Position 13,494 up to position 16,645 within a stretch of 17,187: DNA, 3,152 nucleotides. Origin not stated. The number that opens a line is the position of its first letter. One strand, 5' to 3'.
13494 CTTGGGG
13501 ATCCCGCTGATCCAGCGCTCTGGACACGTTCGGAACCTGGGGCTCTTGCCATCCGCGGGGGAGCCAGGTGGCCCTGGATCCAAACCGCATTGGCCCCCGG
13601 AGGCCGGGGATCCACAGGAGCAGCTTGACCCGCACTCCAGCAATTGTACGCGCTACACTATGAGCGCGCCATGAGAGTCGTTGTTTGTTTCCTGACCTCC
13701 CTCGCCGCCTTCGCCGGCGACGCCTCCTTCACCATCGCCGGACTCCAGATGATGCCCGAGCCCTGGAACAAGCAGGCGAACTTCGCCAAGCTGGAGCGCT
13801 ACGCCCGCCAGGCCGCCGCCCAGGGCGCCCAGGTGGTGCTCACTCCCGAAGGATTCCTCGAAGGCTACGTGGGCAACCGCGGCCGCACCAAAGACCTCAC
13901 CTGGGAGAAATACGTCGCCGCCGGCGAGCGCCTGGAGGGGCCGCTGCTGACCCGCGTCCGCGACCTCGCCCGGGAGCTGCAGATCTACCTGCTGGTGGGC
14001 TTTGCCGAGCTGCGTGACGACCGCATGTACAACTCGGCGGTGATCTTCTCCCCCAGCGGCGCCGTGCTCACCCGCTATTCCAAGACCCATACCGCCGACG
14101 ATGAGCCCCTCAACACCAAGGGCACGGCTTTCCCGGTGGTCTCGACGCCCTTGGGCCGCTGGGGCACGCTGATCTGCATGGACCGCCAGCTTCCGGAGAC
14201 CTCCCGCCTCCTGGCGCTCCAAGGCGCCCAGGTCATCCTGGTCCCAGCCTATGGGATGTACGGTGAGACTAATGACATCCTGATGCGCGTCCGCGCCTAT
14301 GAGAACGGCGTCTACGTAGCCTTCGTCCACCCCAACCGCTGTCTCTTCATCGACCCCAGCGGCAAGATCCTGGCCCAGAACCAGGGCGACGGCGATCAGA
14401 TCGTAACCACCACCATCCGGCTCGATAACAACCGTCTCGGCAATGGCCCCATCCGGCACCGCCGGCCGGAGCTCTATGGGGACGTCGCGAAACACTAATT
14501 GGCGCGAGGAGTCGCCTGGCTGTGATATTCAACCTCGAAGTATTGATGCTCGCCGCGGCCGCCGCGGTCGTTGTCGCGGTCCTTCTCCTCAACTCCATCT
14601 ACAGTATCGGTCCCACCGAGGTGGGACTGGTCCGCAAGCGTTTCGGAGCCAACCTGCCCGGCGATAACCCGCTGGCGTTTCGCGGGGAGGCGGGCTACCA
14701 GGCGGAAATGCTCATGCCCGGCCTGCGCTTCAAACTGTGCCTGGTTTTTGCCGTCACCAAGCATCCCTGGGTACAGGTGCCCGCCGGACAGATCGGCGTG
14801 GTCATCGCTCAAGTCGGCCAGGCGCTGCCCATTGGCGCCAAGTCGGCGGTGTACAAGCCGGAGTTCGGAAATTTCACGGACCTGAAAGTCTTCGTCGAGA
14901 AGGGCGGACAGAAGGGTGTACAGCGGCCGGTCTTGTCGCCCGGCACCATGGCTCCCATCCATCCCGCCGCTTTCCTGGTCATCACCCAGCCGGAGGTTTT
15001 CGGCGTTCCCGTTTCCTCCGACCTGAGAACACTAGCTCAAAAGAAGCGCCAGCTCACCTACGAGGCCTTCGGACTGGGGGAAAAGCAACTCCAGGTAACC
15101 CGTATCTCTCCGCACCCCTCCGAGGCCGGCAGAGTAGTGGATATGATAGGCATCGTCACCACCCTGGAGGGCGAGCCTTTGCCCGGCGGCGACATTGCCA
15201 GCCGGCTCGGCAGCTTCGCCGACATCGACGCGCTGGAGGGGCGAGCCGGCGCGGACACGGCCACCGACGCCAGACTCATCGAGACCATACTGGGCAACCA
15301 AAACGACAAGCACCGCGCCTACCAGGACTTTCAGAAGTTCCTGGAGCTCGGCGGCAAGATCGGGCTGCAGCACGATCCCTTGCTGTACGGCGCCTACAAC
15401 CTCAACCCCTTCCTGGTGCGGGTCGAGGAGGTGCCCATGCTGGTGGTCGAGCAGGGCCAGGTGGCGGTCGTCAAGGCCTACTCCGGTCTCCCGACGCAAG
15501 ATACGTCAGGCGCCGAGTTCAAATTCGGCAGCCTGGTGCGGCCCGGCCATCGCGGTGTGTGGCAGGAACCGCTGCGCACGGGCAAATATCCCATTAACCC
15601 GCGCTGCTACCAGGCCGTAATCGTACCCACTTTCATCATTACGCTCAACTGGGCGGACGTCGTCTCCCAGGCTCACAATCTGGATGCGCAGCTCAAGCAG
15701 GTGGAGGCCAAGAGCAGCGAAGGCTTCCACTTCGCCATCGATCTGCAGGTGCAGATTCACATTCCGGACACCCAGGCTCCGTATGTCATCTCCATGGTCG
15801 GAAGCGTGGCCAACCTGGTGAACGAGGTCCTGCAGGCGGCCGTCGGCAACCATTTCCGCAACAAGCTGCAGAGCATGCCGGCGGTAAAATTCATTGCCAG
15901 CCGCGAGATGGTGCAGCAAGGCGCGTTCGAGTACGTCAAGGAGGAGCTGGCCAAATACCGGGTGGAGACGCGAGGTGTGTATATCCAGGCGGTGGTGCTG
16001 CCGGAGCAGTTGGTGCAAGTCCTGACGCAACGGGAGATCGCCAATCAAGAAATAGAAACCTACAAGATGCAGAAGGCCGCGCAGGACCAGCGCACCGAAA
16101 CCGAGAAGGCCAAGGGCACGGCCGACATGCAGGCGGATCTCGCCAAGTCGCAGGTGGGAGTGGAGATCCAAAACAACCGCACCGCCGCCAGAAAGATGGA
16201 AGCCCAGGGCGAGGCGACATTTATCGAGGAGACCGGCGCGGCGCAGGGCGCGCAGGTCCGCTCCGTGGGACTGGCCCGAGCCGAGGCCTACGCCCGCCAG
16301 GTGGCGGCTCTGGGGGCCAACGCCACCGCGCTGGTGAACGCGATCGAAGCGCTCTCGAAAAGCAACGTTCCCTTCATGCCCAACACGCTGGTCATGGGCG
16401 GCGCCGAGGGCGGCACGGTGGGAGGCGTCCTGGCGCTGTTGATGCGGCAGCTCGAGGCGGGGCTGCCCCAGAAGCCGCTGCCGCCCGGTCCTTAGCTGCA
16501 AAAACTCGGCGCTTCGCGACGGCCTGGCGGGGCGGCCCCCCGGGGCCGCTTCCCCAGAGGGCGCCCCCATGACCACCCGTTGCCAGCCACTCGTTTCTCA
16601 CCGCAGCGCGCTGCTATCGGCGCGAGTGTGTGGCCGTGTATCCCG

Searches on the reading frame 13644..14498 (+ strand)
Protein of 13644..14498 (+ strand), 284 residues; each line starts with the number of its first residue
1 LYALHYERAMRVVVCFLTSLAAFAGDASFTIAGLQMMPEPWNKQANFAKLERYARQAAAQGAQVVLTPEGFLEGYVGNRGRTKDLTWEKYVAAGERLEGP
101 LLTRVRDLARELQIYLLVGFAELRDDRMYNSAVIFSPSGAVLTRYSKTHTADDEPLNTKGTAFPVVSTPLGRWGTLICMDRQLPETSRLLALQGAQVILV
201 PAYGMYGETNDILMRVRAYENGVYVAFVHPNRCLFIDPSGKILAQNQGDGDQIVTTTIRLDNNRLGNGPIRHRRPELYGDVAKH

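Call 5: search_protein_families(library=pfam, proteins=[window:13644-14498:+], max_evalue=0.01)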
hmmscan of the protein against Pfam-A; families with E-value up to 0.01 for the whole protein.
window:13644-14498:+ (284 aa): 1 family
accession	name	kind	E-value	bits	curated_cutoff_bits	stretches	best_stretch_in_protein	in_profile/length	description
PF00795.27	CN_hydrolase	-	2.9e-47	161.6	23.2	1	31-261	2-249/256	Carbon-nitrogen hydrolase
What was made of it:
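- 13671..14498 (+): Carbon-nitrogen hydrolase gene. In the relatives it starts 9 nt after the position of the SEC stop codon; here it starts 397 nt after it. Pfam CN_hydrolase, E 2.9e-47 (call 5).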

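Call 27: search_protein_families(library=ncbifam, proteins=[window:13671-14495:+], max_evalue=1)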
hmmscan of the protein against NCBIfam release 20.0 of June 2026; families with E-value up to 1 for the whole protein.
window:13671-14495:+ (275 aa): 10 families
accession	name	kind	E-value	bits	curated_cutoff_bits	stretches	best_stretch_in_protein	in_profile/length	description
TIGR03381.1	agmatine_aguB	equivalog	3.8e-33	115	410.25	2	21-193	2-174/279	N-carbamoylputrescine amidase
NF040852.1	nitrile_Arch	equivalog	4.9e-26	91.4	500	1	22-216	3-192/262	nitrilase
NF043013.1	DeGluthAmidYersProt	equivalog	4.2e-17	62.2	500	1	32-216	15-207/278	deaminated glutathione amidase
NF033621.1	de_GSH_amidase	exception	6.4e-14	51.9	355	1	34-249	13-235/260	deaminated glutathione amidase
TIGR00546.1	lnt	equivalog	1.1e-13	51.2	132.9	2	35-140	181-272/395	apolipoprotein N-acyltransferase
NF010588.0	PRK13981.1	equivalog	8.5e-11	40.9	479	1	31-198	16-179/546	NAD+ synthase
NF009803.0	PRK13287.1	equivalog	9.1e-11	41.1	406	1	87-215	79-213/333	formamidase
TIGR04048.1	nitrile_sll0784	equivalog_domain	2.3e-09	36.7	502.6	1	21-216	4-211/301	Nit6803 family nitrilase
NF009802.0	PRK13286.1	equivalog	0.00038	19.5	427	1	117-218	113-217/345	aliphatic amidase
NF002730.0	PRK02628.1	equivalog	0.0029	15.8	473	1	34-139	27-123/677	NAD(+) synthase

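Call 40: find_related_loci(query=window:13671-14495:+, collection=metagenome_contigs, flank=4000)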
Query window:13671-14495:+ (275 aa) in metagenome_contigs; peptide patterns used: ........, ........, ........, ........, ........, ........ (x = any residue, [..] = any of these).
107 stretches matched a pattern; 18 encode a relative of the query (tblastn E <= 1e-3); 18 distinct loci.
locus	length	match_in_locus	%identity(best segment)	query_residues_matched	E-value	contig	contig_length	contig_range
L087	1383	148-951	83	3-272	2e-161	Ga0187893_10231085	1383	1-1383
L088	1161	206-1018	67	3-274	3e-140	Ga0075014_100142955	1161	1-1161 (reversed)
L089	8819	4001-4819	65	2-274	2e-123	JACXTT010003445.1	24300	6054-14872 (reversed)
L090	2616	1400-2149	71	22-272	1e-128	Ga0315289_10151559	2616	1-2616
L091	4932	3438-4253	63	1-272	5e-123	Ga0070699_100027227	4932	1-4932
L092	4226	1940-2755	63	1-272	6e-124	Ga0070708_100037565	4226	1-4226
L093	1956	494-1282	63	12-274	2e-126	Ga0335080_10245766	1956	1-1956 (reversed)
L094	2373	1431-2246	67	1-272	3e-123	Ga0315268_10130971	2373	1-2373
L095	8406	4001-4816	59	3-274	2e-115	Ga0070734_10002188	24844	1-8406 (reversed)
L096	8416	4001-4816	59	3-274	2e-115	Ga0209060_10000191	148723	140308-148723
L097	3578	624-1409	68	10-272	8e-117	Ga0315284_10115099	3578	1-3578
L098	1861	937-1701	65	18-272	5e-122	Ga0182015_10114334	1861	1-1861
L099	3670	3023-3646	81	16-222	3e-110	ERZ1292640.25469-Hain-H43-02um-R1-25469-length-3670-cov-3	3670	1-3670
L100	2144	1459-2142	65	19-245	5e-100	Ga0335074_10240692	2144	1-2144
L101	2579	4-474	70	118-274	3e-77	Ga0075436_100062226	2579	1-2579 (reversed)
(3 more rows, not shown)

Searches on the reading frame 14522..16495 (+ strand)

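Call 5: search_protein_families(library=pfam, proteins=[window:14522-16495:+], max_evalue=0.01)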
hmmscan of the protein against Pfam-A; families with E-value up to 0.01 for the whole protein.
window:14522-16495:+ (657 aa): 2 families
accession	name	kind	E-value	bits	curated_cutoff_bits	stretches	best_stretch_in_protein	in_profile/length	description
PF01145.31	Band_7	-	2.2e-17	64.1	23.6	1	308-521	2-170/176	SPFH domain / Band 7 family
PF13421.11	Band_7_1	-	0.0026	17.9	24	1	431-504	131-206/211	SPFH domain-Band 7 family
